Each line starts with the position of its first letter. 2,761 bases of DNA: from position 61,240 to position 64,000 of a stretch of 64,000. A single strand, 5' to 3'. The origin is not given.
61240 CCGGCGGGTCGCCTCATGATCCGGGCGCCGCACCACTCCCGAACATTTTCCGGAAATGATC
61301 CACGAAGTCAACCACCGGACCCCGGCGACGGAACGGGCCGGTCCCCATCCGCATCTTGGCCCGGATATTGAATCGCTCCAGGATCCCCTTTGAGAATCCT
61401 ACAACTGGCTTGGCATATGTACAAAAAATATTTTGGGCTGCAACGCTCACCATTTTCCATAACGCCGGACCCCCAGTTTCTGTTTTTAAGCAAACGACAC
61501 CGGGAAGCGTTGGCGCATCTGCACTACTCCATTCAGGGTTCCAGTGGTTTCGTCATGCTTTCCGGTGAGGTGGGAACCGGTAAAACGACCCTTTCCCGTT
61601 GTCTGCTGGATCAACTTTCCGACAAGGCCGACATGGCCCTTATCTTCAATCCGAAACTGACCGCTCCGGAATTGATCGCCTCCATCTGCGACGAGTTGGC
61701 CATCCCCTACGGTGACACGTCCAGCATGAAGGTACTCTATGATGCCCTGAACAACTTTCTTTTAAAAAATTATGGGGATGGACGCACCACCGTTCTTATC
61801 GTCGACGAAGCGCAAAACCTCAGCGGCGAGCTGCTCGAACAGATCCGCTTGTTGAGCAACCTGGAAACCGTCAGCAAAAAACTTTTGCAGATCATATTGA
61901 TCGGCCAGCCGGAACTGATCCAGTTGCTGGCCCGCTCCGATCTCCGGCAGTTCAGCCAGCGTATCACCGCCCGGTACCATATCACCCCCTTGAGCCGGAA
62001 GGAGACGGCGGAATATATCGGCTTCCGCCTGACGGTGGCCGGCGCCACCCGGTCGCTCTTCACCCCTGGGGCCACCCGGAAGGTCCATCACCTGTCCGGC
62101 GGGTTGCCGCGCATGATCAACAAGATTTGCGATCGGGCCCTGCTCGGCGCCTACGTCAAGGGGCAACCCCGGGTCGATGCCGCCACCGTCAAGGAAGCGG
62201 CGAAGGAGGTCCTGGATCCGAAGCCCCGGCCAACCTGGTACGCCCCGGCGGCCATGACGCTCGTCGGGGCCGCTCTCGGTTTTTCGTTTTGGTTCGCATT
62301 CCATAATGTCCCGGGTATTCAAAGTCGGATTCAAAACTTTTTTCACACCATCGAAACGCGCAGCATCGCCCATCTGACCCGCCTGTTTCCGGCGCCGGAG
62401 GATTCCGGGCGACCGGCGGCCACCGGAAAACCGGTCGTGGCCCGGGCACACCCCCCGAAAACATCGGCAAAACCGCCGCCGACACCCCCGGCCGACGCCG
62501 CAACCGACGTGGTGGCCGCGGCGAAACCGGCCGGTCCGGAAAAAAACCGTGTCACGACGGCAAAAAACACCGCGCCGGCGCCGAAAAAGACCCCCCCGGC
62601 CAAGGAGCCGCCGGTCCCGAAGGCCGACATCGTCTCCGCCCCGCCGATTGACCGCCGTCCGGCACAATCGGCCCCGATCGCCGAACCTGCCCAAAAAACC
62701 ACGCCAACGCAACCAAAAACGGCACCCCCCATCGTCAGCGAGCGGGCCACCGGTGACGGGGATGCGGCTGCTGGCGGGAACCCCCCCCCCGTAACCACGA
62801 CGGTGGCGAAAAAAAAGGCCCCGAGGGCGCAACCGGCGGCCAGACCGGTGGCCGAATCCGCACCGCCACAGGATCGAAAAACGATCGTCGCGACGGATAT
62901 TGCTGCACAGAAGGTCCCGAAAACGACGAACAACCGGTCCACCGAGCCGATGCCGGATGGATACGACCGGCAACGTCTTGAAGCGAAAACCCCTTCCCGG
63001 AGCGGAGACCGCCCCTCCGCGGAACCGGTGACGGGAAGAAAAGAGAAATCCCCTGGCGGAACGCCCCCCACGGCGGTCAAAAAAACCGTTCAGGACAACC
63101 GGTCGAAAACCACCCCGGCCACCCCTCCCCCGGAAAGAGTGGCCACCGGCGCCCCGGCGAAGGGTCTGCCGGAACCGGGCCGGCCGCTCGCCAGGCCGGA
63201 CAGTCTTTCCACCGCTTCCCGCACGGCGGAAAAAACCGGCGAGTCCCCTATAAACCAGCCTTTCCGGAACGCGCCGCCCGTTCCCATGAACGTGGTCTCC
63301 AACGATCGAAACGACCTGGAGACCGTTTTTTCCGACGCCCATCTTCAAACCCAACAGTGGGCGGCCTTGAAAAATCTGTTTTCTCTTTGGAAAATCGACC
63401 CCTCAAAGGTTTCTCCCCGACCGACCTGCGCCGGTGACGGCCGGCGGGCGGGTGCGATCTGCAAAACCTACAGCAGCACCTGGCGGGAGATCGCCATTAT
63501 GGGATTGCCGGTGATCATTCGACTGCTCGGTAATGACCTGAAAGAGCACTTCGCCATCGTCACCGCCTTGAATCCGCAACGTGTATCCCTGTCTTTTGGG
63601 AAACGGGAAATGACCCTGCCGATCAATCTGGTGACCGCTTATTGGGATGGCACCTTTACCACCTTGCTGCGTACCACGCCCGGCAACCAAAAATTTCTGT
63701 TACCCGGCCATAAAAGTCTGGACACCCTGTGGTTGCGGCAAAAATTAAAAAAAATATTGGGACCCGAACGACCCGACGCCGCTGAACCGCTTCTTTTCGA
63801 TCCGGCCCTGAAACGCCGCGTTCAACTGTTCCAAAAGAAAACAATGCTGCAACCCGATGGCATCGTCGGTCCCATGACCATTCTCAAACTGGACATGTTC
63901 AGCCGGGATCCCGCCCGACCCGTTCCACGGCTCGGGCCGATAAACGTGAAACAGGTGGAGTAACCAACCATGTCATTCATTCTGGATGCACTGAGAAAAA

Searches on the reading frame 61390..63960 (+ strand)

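Call 71: search_protein_families(library=pfam, proteins=[window:61390-63960:+], max_evalue=0.00001)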
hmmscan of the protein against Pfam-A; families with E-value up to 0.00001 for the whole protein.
window:61390-63960:+ (857 aa): 2 families
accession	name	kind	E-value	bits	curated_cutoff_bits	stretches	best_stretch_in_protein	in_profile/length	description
PF13401.12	AAA_22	-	2.1e-24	86.7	27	1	51-180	4-130/130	AAA domain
PF13191.12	AAA_16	-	1.7e-10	42.1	32.6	1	36-165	7-164/167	AAA ATPase domain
